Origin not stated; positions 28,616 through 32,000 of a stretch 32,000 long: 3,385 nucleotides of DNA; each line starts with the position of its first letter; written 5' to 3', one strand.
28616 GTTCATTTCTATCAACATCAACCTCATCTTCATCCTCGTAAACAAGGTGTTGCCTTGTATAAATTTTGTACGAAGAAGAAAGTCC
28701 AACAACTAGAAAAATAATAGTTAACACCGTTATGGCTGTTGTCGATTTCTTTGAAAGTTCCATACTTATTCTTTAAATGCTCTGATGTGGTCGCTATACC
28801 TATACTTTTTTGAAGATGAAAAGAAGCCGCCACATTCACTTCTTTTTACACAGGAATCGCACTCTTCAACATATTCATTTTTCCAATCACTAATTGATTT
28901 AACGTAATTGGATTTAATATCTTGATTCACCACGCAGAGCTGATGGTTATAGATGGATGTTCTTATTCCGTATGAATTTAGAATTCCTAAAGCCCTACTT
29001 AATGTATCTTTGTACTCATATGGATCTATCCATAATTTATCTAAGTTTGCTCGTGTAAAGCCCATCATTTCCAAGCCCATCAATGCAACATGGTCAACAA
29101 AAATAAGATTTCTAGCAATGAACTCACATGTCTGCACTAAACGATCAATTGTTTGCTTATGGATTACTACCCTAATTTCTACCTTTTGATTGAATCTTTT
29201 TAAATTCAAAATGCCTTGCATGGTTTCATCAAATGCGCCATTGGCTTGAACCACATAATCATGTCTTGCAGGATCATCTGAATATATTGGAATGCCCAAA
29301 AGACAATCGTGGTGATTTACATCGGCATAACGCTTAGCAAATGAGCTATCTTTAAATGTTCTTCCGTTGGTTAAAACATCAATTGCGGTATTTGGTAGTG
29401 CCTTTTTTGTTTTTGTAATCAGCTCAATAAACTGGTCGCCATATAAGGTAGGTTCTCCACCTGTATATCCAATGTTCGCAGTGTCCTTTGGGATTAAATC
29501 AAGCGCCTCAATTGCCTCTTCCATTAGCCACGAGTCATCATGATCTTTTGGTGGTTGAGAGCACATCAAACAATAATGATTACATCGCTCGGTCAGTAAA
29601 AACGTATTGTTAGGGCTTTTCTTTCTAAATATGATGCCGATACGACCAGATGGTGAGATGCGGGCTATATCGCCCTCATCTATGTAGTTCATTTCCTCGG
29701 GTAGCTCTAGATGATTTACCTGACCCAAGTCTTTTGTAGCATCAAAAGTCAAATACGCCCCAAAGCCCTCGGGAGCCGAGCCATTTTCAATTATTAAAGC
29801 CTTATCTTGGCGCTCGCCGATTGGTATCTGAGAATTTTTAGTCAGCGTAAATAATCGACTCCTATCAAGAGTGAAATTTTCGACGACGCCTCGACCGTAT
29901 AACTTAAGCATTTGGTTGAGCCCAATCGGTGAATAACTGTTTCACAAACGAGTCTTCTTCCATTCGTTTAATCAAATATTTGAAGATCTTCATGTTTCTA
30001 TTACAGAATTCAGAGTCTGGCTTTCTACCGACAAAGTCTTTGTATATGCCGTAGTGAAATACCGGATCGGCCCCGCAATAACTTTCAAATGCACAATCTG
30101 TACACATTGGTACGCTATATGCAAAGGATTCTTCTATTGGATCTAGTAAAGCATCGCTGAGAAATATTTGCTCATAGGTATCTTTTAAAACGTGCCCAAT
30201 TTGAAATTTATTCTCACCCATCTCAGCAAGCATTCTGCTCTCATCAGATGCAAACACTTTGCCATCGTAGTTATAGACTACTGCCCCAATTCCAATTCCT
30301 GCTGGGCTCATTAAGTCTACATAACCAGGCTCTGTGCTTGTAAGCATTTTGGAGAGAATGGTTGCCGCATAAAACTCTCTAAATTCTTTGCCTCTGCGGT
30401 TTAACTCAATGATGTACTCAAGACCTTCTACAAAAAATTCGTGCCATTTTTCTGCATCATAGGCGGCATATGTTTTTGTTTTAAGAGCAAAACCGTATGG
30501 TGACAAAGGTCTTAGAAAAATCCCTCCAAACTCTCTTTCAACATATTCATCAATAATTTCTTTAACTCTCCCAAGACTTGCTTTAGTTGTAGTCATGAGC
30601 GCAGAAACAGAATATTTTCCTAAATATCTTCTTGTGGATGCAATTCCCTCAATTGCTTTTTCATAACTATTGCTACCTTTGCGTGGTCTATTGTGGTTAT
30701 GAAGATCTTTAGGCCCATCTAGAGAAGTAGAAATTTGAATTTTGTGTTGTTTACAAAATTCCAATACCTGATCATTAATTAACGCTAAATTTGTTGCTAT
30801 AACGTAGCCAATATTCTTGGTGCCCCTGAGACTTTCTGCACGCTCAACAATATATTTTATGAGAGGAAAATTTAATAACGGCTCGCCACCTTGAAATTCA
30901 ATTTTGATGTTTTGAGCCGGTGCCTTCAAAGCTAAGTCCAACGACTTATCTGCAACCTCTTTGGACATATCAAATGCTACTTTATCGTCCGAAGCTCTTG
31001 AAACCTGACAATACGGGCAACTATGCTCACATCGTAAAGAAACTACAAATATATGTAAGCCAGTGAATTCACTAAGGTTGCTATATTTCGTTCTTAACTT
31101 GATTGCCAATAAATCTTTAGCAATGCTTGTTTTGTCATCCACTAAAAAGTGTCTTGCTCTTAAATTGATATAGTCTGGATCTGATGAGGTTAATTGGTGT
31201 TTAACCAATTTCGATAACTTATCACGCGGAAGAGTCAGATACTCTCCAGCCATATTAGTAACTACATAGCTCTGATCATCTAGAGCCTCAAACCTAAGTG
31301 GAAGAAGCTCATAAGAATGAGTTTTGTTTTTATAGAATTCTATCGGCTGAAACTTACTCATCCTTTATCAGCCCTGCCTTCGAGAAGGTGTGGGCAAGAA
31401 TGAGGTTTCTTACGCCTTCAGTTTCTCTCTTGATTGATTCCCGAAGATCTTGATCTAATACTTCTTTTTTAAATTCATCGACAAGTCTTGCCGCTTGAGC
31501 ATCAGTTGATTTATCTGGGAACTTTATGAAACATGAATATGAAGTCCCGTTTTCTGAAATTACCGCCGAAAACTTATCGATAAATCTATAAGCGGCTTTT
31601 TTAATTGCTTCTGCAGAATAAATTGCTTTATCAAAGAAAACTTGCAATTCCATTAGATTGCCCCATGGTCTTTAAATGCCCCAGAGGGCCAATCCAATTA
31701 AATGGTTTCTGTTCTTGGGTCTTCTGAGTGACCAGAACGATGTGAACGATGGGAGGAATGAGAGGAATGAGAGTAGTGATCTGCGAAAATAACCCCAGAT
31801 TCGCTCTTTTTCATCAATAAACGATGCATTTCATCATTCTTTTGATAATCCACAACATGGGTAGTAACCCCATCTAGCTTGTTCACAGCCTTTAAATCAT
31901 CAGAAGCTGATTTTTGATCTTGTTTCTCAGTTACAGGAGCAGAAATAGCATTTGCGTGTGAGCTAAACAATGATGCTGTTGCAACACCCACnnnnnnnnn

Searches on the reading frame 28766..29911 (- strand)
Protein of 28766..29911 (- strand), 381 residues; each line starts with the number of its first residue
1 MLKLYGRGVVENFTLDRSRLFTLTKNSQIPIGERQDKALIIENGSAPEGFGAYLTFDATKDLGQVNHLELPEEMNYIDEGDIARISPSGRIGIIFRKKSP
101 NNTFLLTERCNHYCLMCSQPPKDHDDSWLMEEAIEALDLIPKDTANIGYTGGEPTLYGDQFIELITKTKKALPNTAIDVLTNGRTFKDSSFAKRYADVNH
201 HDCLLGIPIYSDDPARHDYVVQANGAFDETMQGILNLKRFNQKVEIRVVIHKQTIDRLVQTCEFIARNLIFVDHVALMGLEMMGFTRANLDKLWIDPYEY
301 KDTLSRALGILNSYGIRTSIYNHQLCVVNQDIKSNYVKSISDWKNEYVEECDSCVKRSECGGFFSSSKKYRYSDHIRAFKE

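Call 3: search_protein_families(library=pfam, proteins=[window:28766-29911:-], max_evalue=0.01)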
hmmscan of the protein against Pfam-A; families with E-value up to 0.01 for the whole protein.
window:28766-29911:- (381 aa): 2 families
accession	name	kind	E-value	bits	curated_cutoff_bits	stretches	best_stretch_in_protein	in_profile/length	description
PF04055.27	Radical_SAM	-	5.1e-15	56.5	29.5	1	106-265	3-166/166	Radical SAM superfamily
PF13353.11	Fer4_12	-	7.1e-05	23.6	22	1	104-204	9-112/137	4Fe-4S single cluster domain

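Call 4: search_protein_families(library=ncbifam, proteins=[window:28766-29911:-], max_evalue=0.01)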
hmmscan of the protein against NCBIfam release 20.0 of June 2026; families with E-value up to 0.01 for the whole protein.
window:28766-29911:- (381 aa): 34 families (the best 25 are shown)
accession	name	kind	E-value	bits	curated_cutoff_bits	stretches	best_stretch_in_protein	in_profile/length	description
TIGR03977.1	rSAM_pair_HxsC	equivalog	6.4e-124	412.6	267.9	1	77-367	2-292/292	His-Xaa-Ser system radical SAM maturase HxsC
NF050035.1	rSAM_WgK_link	exception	7.6e-12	44.9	650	1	106-278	15-182/367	radical SAM/SPASM peptide maturase WgkB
TIGR04250.1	SCM_rSAM_ScmE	equivalog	1.4e-11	43.9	400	1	106-319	9-218/358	SynChlorMet cassette radical SAM/SPASM protein ScmE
TIGR04055.1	rSAM_NirJ2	equivalog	1e-10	41.6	500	1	107-276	7-172/326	putative heme d1 biosynthesis radical SAM protein NirJ2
NF038332.1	rSAM_rare_HxsC4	exception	2e-10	40.4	500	1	106-350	20-257/335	radical SAM protein HxsC4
TIGR04545.1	rSAM_ahbD_hemeb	equivalog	7.4e-10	38.8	500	1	106-306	6-200/339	heme b synthase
TIGR04054.1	rSAM_NirJ1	equivalog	7.6e-10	37.9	650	1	96-269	32-201/387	putative heme d1 biosynthesis radical SAM protein NirJ1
TIGR04051.1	rSAM_NirJ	equivalog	1.4e-09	37.4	515.45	1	105-267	7-165/354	heme d1 biosynthesis radical SAM protein NirJ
NF047865.1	rSAM_PapB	equivalog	2.2e-09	37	340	1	103-267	6-177/330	PapB family radical SAM/SPASM ranthipeptide maturase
TIGR02666.1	moaA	equivalog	5e-09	35.6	284.05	1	106-278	16-193/336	GTP 3',8-cyclase MoaA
TIGR04546.1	rSAM_ahbC_deAc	equivalog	8.1e-09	34.7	650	1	97-260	36-195/390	12,18-didecarboxysiroheme deacetylase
NF041298.1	rSAM_mat_DynA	equivalog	1.2e-08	34.4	450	1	146-304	54-210/356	dynobactin maturation radical SAM/SPASM protein DynA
TIGR04251.1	SCM_rSAM_ScmF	equivalog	1.9e-08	34.1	400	1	104-261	8-168/353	SynChlorMet cassette radical SAM/SPASM protein ScmF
NF045574.1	sacti_mat_StsB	exception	2.2e-08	33.4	625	1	106-285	102-274/466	StsB family radical SAM/SPASM domain sactipeptide maturase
TIGR03942.1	sulfatase_rSAM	equivalog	3e-08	33.2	349.45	1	135-268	45-179/363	anaerobic sulfatase maturase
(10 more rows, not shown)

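Call 33: find_related_loci(query=A2, collection=metagenome_contigs, flank=8000)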
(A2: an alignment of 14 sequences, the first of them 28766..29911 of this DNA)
Query A2 (381 aa) in metagenome_contigs; peptide patterns used: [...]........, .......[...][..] (x = any residue, [..] = any of these).
600 stretches matched a pattern (row limit reached: there are more); 550 encode a relative of the query (tblastn E <= 1e-3); the best 80 are kept; 80 distinct loci.
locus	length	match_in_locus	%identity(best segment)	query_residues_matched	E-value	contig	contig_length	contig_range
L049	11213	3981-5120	87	1-380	0e+0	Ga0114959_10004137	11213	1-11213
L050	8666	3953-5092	87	1-380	0e+0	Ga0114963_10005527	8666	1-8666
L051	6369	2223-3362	67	1-379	2e-177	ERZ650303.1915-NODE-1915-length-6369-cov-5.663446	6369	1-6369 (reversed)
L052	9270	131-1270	63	1-379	4e-175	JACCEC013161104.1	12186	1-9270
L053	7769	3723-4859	66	1-378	2e-175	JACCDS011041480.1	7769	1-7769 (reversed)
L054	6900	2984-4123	61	1-379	3e-166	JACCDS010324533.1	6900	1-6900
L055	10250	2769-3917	60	1-380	5e-163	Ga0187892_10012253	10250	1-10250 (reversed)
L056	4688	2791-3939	60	1-380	7e-165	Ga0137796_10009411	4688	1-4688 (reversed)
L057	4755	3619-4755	60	1-380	1e-162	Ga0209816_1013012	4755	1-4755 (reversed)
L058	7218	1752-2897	60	1-379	8e-157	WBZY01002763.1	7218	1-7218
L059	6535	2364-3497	59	1-379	2e-157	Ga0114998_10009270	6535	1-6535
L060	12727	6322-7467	59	1-379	1e-155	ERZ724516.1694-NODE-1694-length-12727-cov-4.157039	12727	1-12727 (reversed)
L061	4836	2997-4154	57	1-379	3e-155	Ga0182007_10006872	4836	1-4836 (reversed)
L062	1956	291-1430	58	1-380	1e-163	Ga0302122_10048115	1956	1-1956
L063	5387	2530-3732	56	1-379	6e-153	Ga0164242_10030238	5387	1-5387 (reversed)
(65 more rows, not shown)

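Call 52: search_dna_similar(query=window:28766-29911:-, collection=plasmids, mode=protein, max_evalue=1e-10, max_rows=40, rows=spread)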
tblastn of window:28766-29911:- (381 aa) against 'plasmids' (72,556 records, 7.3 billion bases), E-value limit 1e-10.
Records with a match: 432; places in all: 433; records where one place covers at least 80% of the query: 20.
Best place of each record, by identity: <60% 432.
By first word of the organism name: Klebsiella 332; Rhizobium 32; Agrobacterium 26; Sinorhizobium 8; Mesorhizobium 4; Novosphingobium 3; Bradyrhizobium 3; Cupriavidus 2; Sphingobium 2; Roseomonas 2; and 15 more.
By predicted mobility (MOB-suite, as given by PLSDB): conjugative 347; non-mobilizable 78; mobilizable 7.
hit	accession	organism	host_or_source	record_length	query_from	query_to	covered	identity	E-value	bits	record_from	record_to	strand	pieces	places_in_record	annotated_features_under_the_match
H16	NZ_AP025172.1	Cupriavidus sp. P-10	-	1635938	1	379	99%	55.4%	3e-140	447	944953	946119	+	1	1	none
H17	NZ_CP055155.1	Adhaeribacter swui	Cell culture,Mud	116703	13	378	96%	43.3%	8e-88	296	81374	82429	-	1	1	hxsC: His-Xaa-Ser system radical SAM maturase HxsC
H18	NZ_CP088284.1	Bradyrhizobium septentrionale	Glycine max cv. AC Glengarry,Cell ...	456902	68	305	62%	47.3%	2e-62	223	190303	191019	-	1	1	radical SAM protein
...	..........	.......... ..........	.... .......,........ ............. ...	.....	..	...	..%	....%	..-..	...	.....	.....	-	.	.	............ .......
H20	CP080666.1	Klebsiella pneumoniae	Homo sapiens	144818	77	367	76%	38.0%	9e-61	218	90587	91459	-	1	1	none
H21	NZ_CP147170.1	Klebsiella pneumoniae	-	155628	77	367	76%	38.0%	9e-61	218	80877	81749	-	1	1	hxsC: His-Xaa-Ser system radical SAM maturase HxsC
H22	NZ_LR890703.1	Klebsiella pneumoniae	Homo sapiens,wound swab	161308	77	367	76%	38.0%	9e-61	218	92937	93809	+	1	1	hxsC: His-Xaa-Ser system radical SAM maturase HxsC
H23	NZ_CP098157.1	Klebsiella pneumoniae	Canis lupus familiaris,Rectal swab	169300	77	367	76%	38.0%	9e-61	218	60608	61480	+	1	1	hxsC: His-Xaa-Ser system radical SAM maturase HxsC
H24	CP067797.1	Klebsiella pneumoniae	Homo sapiens,urine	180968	77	367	76%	38.0%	9e-61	218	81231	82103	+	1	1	hxsC: His-Xaa-Ser system radical SAM maturase HxsC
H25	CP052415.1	Klebsiella pneumoniae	Homo sapiens,blood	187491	77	367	76%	38.0%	9e-61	218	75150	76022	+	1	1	hxsC: His-Xaa-Ser system radical SAM maturase HxsC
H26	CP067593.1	Klebsiella pneumoniae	Homo sapiens,respiratory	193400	77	367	76%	38.0%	9e-61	218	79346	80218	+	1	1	hxsC: His-Xaa-Ser system radical SAM maturase HxsC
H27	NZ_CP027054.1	Klebsiella pneumoniae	Homo sapiens,urine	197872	77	367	76%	38.0%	9e-61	218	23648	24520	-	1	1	hxsC: His-Xaa-Ser system radical SAM maturase HxsC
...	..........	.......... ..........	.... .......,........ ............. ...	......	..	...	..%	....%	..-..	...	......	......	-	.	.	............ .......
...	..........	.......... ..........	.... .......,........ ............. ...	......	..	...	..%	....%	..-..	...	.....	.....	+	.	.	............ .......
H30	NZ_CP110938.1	Klebsiella pneumoniae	Homo sapiens,bronchoaspirate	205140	77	367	76%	38.0%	9e-61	218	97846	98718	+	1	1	hxsC: His-Xaa-Ser system radical SAM maturase HxsC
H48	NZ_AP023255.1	Mesorhizobium sp. 131-3-5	Lotus japonicus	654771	80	369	76%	37.7%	5e-54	199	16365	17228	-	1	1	hxsC: His-Xaa-Ser system radical SAM maturase HxsC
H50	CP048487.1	Agrobacterium tumefaciens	walnut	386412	77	379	80%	34.1%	1e-47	180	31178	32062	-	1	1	hxsC: His-Xaa-Ser system radical SAM maturase HxsC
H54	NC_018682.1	Sinorhizobium meliloti Rm41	-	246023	79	364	75%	32.4%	7e-44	169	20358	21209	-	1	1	hxsC: His-Xaa-Ser system radical SAM maturase HxsC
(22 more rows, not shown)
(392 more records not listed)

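Call 54: get_annotated_region(hit=H21, flank=4000)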
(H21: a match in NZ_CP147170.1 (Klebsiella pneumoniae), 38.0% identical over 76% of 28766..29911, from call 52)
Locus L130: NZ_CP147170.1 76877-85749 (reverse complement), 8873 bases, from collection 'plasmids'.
description: Klebsiella pneumoniae strain SC38 plasmid p1, complete sequence
organism: Klebsiella pneumoniae (NCBI taxid 573)
taxonomy: Bacteria; Pseudomonadota; Gammaproteobacteria; Enterobacterales; Enterobacteriaceae; Klebsiella; Klebsiella pneumoniae
host: -; source: -; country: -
typing (MOB-suite, as given by PLSDB): non-mobilizable; replicon IncFIB; mating-pair formation MPF_F
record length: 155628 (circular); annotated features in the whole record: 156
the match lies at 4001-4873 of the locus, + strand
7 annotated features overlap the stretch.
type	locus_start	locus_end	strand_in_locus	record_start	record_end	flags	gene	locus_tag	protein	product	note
CDS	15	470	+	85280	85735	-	merR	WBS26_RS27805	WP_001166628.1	Hg(II)-responsive transcriptional regulator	-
CDS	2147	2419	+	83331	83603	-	hxsD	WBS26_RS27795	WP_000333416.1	His-Xaa-Ser system protein HxsD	-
CDS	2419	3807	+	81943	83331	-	hxsB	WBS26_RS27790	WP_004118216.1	His-Xaa-Ser system radical SAM maturase HxsB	-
CDS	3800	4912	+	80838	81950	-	hxsC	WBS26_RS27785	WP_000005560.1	His-Xaa-Ser system radical SAM maturase HxsC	-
CDS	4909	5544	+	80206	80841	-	hxsA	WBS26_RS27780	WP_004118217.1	His-Xaa-Ser repeat protein HxsA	-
CDS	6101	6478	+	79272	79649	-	-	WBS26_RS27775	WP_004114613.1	transposase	GO:0006313 - DNA transposition [Evidence IEA]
CDS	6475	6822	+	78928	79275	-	tnpB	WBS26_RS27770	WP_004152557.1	IS66 family insertion sequence element accessory protein TnpB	-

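Call 55: get_annotated_region(hit=H16, flank=6000)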
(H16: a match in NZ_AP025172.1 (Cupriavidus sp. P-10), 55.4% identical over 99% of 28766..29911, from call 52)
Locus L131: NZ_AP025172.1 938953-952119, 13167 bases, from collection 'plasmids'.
description: Cupriavidus sp. P-10 plasmid pMTS1, complete sequence
organism: Cupriavidus sp. P-10 (NCBI taxid 2027911)
taxonomy: Bacteria; Pseudomonadota; Betaproteobacteria; Burkholderiales; Burkholderiaceae; Cupriavidus; Cupriavidus sp. P-10
host: -; source: -; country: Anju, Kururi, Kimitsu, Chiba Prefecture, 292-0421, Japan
typing (MOB-suite, as given by PLSDB): non-mobilizable
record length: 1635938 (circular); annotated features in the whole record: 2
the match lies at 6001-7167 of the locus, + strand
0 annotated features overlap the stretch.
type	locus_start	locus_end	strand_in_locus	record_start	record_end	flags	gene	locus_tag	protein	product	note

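Call 60: search_protein_families(library=padloc, proteins=[window:28766-29911:-], max_evalue=0.001)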
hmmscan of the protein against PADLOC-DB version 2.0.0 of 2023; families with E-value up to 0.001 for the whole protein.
window:28766-29911:- (381 aa): 2 families
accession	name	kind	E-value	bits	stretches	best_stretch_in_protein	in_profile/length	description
PDLC02904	pVip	-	1.4e-09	35.8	1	104-255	7-154/262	Viperins associated with kinases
PDLC02903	pVip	-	3.2e-09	34.7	1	104-225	4-116/257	Viperins not associated with kinases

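Call 74: get_annotated_region(hit=H48, flank=4000)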
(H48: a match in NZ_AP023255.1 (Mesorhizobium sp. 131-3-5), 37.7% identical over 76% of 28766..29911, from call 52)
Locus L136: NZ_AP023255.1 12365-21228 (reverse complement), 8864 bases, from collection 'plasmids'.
description: Mesorhizobium sp. 131-3-5 plasmid MesoLj131c2, complete sequence
organism: Mesorhizobium sp. 131-3-5 (NCBI taxid 2744520)
taxonomy: Bacteria; Pseudomonadota; Alphaproteobacteria; Hyphomicrobiales; Phyllobacteriaceae; Mesorhizobium; Mesorhizobium sp. 131-3-5
host: -; source: Lotus japonicus; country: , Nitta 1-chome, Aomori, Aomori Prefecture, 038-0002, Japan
typing (MOB-suite, as given by PLSDB): non-mobilizable; mating-pair formation MPF_T
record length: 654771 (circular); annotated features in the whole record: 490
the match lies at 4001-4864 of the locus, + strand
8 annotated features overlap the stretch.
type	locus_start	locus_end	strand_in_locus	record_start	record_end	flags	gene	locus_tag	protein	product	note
CDS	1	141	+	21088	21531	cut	-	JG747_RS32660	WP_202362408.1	Mov34/MPN/PAD-1 family protein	-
CDS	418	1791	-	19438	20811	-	-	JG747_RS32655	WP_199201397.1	PleD family two-component system response regulator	GO:0000160 - phosphorelay signal transduction system [Evidence IEA]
CDS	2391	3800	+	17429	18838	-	hxsB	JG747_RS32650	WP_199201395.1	His-Xaa-Ser system radical SAM maturase HxsB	-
CDS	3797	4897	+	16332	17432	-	hxsC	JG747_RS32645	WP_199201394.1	His-Xaa-Ser system radical SAM maturase HxsC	-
CDS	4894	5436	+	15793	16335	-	hxsA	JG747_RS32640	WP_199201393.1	His-Xaa-Ser repeat protein HxsA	-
CDS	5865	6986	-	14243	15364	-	-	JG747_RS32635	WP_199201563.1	DUF3800 domain-containing protein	-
CDS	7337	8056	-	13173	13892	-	-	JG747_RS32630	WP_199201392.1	SMC-Scp complex subunit ScpB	-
CDS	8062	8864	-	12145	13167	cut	-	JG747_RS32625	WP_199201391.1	DUF1403 family protein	-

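Call 75: get_annotated_region(hit=H50, flank=4000)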
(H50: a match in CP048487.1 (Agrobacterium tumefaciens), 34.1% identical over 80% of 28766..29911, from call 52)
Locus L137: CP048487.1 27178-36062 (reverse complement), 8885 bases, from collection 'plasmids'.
description: Agrobacterium tumefaciens strain Tul003 plasmid pAt, complete sequence
organism: Agrobacterium tumefaciens (NCBI taxid 358)
taxonomy: Bacteria; Pseudomonadota; Alphaproteobacteria; Hyphomicrobiales; Rhizobiaceae; Agrobacterium; Agrobacterium tumefaciens
host: -; source: walnut; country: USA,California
typing (MOB-suite, as given by PLSDB): conjugative; relaxase MOBQ; mating-pair formation MPF_T
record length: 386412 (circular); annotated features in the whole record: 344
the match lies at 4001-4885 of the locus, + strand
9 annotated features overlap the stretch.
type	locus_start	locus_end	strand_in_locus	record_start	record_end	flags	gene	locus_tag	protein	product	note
CDS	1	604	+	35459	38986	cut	-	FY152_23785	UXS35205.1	hypothetical protein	-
CDS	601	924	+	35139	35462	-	-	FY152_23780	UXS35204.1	hypothetical protein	-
CDS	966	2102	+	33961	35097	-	-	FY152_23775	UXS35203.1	hypothetical protein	-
CDS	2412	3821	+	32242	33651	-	hxsB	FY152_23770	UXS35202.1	His-Xaa-Ser system radical SAM maturase HxsB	-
CDS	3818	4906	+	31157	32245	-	hxsC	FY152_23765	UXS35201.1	His-Xaa-Ser system radical SAM maturase HxsC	-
CDS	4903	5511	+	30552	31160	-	hxsA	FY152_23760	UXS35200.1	His-Xaa-Ser repeat protein HxsA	-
CDS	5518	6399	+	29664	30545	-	-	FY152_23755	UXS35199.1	hypothetical protein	-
CDS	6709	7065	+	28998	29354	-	-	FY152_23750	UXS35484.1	SH3 domain-containing protein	-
CDS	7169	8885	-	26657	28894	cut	-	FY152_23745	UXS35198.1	prepilin peptidase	-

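Call 76: get_annotated_region(hit=H54, flank=4000)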
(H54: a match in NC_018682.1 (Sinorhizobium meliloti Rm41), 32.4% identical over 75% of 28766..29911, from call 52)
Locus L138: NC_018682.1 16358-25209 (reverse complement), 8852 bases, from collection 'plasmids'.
description: Sinorhizobium meliloti Rm41 plasmid pRM41A, complete sequence
organism: Sinorhizobium meliloti Rm41 (NCBI taxid 1230587)
taxonomy: Bacteria; Pseudomonadota; Alphaproteobacteria; Hyphomicrobiales; Rhizobiaceae; Sinorhizobium; Sinorhizobium meliloti; Sinorhizobium meliloti Rm41
host: -; source: -; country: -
typing (MOB-suite, as given by PLSDB): conjugative; replicon rep_cluster_471; relaxase MOBQ,MOBQ; mating-pair formation MPF_T
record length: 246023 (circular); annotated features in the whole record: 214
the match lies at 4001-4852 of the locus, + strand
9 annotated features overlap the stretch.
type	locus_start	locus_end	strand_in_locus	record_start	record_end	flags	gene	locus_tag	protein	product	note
CDS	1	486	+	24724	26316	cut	-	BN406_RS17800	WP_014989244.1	IS66-like element ISRm2 family transposase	GO:0006313 - DNA transposition [Evidence IEA]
CDS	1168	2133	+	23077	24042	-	-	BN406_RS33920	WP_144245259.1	hypothetical protein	-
CDS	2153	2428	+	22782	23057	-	-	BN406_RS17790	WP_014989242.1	hypothetical protein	-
CDS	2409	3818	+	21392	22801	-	hxsB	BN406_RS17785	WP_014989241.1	His-Xaa-Ser system radical SAM maturase HxsB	-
CDS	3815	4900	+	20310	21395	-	hxsC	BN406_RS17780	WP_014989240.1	His-Xaa-Ser system radical SAM maturase HxsC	-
CDS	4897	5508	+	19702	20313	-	hxsA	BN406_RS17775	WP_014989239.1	His-Xaa-Ser repeat protein HxsA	-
CDS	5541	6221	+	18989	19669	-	-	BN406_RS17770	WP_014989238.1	VWA domain-containing protein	-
CDS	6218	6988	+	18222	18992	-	-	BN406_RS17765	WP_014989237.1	PP2C family serine/threonine-protein phosphatase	-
CDS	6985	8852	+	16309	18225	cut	-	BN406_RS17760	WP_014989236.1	hypothetical protein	-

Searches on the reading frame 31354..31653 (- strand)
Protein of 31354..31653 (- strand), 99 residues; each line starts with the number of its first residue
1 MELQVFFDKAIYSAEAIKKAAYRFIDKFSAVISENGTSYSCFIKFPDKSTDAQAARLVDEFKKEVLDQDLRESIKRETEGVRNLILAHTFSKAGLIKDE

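Call 3: search_protein_families(library=pfam, proteins=[window:31354-31653:-], max_evalue=0.01)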
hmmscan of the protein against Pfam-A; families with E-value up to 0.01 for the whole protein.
window:31354-31653:- (99 aa): 0 families

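Call 4: search_protein_families(library=ncbifam, proteins=[window:31354-31653:-], max_evalue=0.01)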
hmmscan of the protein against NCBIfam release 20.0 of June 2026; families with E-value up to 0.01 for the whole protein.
window:31354-31653:- (99 aa): 2 families
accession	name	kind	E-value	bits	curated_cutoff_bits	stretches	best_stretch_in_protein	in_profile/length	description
TIGR03976.1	chp_LLNDYxLRE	equivalog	1.3e-20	73.5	50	1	7-93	1-87/90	His-Xaa-Ser system protein HxsD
NF038315.1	HxsD_rel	equivalog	1e-05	25.7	41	1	7-62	3-54/62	HxsD-like protein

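Call 60: search_protein_families(library=padloc, proteins=[window:31354-31653:-], max_evalue=0.001)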
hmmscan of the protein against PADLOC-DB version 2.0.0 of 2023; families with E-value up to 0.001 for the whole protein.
window:31354-31653:- (99 aa): 0 families

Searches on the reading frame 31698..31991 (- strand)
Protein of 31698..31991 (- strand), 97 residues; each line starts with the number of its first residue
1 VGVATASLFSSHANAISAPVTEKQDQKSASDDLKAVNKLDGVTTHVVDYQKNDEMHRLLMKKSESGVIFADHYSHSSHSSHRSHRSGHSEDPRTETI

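Call 3: search_protein_families(library=pfam, proteins=[window:31698-31991:-], max_evalue=0.01)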
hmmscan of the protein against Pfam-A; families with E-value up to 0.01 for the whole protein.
window:31698-31991:- (97 aa): 0 families

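Call 4: search_protein_families(library=ncbifam, proteins=[window:31698-31991:-], max_evalue=0.01)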
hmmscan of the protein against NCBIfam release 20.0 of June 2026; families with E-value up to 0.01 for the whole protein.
window:31698-31991:- (97 aa): 2 families
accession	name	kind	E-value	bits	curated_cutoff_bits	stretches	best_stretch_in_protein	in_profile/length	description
NF038296.1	HisXaaSer_A2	equivalog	3.6e-17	63.1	48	1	2-89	11-94/96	His-Xaa-Ser repeat protein HxsA2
NF038309.1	HisXaaSer_A3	equivalog_domain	2.8e-05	23.8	65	1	68-89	43-64/81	His-Xaa-Ser repeat protein HxsA3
